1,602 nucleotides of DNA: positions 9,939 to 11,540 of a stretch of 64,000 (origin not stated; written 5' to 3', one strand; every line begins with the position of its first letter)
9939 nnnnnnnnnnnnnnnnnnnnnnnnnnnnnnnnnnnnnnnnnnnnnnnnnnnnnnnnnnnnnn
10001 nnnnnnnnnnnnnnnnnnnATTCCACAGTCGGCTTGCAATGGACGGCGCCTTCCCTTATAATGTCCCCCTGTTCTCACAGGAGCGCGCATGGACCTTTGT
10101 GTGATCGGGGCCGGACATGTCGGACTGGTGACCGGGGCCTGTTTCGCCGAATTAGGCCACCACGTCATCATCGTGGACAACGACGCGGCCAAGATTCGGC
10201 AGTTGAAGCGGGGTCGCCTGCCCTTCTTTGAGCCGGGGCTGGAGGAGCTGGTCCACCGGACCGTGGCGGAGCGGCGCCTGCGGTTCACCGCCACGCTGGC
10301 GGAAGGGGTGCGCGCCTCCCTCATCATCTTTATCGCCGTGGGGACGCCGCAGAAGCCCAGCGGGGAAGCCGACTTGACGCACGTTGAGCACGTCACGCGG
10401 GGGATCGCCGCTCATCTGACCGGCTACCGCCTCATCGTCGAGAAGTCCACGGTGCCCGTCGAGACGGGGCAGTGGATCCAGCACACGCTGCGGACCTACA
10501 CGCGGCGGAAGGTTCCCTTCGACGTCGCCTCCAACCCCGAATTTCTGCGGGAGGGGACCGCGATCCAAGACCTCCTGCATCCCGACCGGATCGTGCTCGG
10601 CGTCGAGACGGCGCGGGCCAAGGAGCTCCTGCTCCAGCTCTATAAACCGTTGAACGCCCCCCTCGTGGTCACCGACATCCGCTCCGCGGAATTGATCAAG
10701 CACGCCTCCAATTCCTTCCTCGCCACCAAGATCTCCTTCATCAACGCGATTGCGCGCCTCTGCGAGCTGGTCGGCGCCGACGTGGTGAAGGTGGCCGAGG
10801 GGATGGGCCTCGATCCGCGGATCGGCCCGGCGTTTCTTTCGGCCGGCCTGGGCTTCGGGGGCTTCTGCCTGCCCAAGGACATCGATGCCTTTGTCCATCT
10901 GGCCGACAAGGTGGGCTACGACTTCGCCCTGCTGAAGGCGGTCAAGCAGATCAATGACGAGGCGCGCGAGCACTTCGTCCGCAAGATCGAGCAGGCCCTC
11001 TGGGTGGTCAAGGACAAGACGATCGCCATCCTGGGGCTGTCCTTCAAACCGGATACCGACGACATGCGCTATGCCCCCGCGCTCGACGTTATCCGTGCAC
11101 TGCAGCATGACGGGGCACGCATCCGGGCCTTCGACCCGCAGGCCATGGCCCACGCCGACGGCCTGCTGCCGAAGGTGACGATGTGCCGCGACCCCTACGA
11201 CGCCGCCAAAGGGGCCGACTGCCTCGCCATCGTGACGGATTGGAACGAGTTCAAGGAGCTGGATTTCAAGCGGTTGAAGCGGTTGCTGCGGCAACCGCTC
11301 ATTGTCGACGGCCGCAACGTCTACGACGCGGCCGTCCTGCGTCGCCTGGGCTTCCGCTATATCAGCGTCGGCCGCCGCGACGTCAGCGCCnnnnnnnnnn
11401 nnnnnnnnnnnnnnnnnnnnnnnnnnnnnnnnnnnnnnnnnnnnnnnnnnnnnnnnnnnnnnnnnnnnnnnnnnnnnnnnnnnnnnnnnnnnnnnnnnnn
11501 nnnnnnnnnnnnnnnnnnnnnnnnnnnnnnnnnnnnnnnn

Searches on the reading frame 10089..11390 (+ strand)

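Call 15: search_protein_families(library=pfam, proteins=[window:10089-11390:+], max_evalue=0.0001)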
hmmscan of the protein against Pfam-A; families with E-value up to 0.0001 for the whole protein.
window:10089-11390:+ (434 aa): 3 families
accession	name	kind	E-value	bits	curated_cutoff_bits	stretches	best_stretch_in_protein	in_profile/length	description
PF03721.20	UDPG_MGDP_dh_N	-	4.2e-62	209.5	27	1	1-181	1-184/187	UDP-glucose/GDP-mannose dehydrogenase family, NAD binding domain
PF00984.24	UDPG_MGDP_dh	-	5.1e-35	119.9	25.4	1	198-290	1-93/94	UDP-glucose/GDP-mannose dehydrogenase family, central domain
PF03720.21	UDPG_MGDP_dh_C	-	1.4e-34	119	30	1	313-413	1-102/103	UDP-glucose/GDP-mannose dehydrogenase family, UDP binding domain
